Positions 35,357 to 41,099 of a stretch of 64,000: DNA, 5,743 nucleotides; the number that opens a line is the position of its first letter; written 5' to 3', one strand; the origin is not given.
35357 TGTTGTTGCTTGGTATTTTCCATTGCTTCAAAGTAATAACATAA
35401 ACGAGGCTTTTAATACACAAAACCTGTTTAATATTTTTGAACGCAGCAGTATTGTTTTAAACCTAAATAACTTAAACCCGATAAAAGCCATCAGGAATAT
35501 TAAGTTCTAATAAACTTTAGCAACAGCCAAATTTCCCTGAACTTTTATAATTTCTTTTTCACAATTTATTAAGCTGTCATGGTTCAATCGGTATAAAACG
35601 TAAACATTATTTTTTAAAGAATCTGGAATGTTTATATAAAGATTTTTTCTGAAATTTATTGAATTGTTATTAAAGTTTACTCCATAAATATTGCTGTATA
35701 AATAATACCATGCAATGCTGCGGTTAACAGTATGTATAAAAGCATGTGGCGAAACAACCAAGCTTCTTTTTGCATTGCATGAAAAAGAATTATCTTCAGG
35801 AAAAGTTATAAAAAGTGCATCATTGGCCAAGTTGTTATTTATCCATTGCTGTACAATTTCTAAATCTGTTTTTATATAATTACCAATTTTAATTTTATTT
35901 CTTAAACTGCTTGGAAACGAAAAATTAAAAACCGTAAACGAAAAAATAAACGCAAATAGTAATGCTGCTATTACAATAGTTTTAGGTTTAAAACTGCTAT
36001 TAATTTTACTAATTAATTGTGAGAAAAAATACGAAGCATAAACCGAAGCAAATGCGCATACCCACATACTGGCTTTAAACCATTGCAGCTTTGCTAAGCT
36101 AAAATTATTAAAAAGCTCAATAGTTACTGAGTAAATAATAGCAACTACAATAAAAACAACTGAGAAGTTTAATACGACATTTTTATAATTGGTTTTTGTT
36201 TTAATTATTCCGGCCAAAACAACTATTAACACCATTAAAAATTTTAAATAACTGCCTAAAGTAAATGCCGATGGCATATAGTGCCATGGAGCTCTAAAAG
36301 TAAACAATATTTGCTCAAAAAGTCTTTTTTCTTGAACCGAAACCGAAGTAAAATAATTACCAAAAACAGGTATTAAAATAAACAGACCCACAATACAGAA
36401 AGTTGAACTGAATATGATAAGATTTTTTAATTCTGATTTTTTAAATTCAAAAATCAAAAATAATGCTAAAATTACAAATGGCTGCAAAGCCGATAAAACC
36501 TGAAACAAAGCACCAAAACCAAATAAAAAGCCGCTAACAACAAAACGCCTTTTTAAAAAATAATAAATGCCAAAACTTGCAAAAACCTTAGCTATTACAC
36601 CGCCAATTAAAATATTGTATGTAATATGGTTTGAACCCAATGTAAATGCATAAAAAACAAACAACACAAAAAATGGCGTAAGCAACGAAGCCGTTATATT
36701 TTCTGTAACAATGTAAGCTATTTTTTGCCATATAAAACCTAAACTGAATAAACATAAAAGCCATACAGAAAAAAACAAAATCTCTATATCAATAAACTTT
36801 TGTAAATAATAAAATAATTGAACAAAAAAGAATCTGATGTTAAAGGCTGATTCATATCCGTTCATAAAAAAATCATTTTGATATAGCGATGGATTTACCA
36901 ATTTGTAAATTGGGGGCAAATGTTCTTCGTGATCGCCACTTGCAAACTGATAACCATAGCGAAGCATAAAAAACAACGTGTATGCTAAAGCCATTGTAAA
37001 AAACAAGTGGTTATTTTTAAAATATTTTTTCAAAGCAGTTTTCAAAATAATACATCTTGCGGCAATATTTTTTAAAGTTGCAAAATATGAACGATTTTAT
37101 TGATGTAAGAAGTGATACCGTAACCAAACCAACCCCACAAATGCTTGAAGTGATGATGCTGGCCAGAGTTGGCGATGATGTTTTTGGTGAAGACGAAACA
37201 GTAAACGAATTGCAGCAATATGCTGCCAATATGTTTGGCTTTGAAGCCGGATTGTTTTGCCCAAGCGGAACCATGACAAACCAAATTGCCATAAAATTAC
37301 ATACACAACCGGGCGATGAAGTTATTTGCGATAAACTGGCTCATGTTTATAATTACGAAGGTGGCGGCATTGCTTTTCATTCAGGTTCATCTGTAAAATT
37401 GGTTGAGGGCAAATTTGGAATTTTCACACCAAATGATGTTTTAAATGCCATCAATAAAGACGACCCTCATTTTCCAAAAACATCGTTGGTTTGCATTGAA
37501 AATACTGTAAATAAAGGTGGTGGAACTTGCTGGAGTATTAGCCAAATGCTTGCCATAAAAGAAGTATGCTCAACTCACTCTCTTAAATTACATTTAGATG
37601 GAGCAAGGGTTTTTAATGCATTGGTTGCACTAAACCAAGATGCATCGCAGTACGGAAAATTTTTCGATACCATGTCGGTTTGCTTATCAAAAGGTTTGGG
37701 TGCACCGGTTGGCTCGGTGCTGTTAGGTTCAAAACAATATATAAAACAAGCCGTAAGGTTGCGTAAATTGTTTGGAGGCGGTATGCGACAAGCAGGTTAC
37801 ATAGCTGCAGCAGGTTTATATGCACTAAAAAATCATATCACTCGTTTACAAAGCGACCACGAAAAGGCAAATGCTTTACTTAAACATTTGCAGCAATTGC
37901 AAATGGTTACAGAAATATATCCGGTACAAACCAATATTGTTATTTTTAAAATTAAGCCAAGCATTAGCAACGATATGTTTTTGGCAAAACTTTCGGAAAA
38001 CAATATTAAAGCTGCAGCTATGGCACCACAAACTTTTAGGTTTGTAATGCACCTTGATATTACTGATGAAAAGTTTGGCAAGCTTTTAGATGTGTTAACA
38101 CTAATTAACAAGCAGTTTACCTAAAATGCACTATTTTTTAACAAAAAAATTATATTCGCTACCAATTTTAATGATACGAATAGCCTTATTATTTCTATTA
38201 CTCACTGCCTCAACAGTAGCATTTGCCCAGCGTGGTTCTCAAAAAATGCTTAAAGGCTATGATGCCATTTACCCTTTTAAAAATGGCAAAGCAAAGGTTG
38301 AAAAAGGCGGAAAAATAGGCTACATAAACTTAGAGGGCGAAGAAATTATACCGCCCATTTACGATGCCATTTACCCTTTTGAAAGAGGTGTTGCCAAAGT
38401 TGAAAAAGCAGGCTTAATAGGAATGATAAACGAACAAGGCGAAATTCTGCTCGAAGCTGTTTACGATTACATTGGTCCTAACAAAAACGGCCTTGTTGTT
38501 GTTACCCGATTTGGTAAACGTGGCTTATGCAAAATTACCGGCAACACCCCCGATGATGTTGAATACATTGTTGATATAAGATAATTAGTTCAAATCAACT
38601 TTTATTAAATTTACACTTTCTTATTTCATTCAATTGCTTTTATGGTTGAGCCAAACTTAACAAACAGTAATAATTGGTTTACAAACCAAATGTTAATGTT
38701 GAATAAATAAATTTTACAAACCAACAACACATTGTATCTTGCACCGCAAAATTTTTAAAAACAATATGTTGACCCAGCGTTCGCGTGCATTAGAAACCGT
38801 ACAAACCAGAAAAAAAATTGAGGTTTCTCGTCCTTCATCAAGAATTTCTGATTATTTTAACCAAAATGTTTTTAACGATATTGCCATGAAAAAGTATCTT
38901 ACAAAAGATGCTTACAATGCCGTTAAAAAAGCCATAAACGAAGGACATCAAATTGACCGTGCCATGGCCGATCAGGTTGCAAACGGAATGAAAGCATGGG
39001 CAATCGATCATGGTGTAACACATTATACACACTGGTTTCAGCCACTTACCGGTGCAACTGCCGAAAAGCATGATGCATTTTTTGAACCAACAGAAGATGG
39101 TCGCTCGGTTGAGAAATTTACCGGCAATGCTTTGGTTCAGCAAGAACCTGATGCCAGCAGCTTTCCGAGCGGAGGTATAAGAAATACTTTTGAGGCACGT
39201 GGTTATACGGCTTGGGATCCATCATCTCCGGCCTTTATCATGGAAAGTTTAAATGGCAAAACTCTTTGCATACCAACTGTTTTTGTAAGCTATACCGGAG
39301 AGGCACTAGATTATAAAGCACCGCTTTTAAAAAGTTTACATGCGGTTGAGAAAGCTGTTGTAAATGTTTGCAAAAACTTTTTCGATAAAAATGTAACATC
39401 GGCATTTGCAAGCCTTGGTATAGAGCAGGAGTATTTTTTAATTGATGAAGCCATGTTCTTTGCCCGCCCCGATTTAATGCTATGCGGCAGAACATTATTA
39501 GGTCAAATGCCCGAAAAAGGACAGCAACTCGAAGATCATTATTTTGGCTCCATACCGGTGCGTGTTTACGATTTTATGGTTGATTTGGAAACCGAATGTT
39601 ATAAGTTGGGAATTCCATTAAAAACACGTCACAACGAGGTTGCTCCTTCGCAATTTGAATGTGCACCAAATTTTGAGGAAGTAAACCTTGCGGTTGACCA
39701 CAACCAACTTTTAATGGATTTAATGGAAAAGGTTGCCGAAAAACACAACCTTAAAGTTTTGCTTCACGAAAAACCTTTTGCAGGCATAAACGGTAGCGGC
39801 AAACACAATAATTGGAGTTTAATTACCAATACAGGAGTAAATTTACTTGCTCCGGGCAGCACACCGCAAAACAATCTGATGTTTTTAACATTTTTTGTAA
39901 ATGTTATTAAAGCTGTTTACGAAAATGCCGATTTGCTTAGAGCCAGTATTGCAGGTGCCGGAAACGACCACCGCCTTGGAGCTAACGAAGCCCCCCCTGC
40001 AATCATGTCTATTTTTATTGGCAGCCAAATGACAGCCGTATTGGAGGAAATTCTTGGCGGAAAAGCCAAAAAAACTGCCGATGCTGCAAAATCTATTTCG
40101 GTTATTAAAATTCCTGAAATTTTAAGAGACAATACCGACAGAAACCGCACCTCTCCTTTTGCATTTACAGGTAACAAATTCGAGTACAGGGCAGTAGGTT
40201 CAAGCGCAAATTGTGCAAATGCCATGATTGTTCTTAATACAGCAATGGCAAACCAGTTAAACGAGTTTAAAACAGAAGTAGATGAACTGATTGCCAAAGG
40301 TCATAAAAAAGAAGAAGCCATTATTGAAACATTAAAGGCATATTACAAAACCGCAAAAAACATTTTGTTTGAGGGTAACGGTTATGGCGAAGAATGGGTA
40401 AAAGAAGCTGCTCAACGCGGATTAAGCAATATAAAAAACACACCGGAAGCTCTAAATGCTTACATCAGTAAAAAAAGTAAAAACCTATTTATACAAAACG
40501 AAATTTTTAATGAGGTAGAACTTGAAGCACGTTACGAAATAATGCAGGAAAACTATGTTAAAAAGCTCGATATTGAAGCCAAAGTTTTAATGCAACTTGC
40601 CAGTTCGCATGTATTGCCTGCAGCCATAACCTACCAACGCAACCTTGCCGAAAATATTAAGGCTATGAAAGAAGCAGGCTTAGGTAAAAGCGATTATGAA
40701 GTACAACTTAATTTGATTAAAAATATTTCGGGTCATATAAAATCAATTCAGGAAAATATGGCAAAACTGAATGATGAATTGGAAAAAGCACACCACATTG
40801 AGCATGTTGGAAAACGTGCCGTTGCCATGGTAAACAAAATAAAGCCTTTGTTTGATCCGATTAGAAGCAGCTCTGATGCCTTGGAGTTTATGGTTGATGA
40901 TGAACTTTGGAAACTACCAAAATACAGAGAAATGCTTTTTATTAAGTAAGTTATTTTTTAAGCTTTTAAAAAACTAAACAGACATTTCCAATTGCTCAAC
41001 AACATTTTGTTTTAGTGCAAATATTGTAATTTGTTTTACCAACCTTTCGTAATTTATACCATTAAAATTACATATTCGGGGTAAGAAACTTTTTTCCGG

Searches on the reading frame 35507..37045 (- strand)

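Call 15: search_protein_families(library=ncbifam, proteins=[window:35507-37045:-], max_evalue=0.01)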
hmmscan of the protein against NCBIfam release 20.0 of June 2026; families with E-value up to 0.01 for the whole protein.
window:35507-37045:- (512 aa): 0 families

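Call 81: search_protein_families(library=pfam, proteins=[window:35507-37045:-], max_evalue=0.001)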
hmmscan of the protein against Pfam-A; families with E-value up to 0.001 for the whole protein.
window:35507-37045:- (512 aa): 1 family
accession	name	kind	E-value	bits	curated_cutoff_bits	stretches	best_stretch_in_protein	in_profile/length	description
PF20604.3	DUF6798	-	3.3e-06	27.2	26.9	1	395-447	3-55/61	Domain of unknown function (DUF6798)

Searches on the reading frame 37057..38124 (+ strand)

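Call 81: search_protein_families(library=pfam, proteins=[window:37057-38124:+], max_evalue=0.001)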
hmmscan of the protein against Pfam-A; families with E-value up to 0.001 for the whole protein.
window:37057-38124:+ (355 aa): 2 families
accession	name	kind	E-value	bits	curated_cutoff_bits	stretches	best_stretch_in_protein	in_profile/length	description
PF01212.27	Beta_elim_lyase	-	2.8e-100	335.8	27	1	16-298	1-284/288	Beta-eliminating lyase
PF00155.27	Aminotran_1_2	-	2.9e-06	27.2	19.7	1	47-345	42-359/361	Aminotransferase class I and II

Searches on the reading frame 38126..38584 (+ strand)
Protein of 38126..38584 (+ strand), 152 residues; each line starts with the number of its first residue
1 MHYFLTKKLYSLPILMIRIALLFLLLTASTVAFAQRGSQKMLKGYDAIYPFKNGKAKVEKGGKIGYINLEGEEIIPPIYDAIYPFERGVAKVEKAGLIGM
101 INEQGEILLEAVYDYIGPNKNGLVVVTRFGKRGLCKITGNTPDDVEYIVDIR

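Call 15: search_protein_families(library=ncbifam, proteins=[window:38126-38584:+], max_evalue=0.01)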
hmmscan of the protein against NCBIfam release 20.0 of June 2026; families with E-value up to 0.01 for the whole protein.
window:38126-38584:+ (152 aa): 0 families

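Call 81: search_protein_families(library=pfam, proteins=[window:38126-38584:+], max_evalue=0.001)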
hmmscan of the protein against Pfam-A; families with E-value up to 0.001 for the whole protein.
window:38126-38584:+ (152 aa): 1 family
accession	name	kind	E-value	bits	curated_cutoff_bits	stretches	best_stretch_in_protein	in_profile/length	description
PF14903.11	WG_beta_rep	-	1.9e-24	85.8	25.6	3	65-96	2-33/35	WG containing repeat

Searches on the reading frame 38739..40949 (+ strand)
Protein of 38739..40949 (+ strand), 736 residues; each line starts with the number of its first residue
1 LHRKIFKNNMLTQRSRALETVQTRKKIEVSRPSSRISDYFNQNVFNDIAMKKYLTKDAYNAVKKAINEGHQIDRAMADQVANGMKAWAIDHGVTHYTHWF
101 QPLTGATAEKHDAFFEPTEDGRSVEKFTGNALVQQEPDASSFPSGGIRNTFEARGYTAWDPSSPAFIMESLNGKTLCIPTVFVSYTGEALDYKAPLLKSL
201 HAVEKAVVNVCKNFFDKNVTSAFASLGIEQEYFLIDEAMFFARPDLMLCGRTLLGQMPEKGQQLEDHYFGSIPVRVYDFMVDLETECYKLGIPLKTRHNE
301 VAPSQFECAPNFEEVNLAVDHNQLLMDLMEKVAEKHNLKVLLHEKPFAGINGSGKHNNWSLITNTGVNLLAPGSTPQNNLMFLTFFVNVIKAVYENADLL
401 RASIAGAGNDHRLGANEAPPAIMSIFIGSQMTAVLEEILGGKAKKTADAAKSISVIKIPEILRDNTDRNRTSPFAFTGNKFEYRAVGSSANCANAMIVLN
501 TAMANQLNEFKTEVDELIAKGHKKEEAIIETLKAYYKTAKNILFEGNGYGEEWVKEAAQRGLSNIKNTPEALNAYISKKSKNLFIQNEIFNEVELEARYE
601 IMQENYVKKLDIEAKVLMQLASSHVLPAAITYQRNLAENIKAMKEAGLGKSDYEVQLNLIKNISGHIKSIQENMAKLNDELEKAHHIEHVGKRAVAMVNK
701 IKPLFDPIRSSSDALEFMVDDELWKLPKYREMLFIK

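Call 81: search_protein_families(library=pfam, proteins=[window:38739-40949:+], max_evalue=0.001)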
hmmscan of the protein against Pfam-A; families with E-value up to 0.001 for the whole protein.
window:38739-40949:+ (736 aa): 3 families
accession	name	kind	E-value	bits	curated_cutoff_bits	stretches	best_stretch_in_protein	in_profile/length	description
PF12437.13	GSIII_N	-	5.7e-79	263.8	25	1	37-199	2-160/160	Glutamine synthetase type III N terminal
PF18318.6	Gln-synt_C-ter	-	4.8e-42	142.9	22.7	1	527-644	1-118/118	Glutamine synthetase C-terminal domain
PF00120.29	Gln-synt_C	-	3e-19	69.7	24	1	224-379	22-174/344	Glutamine synthetase, catalytic domain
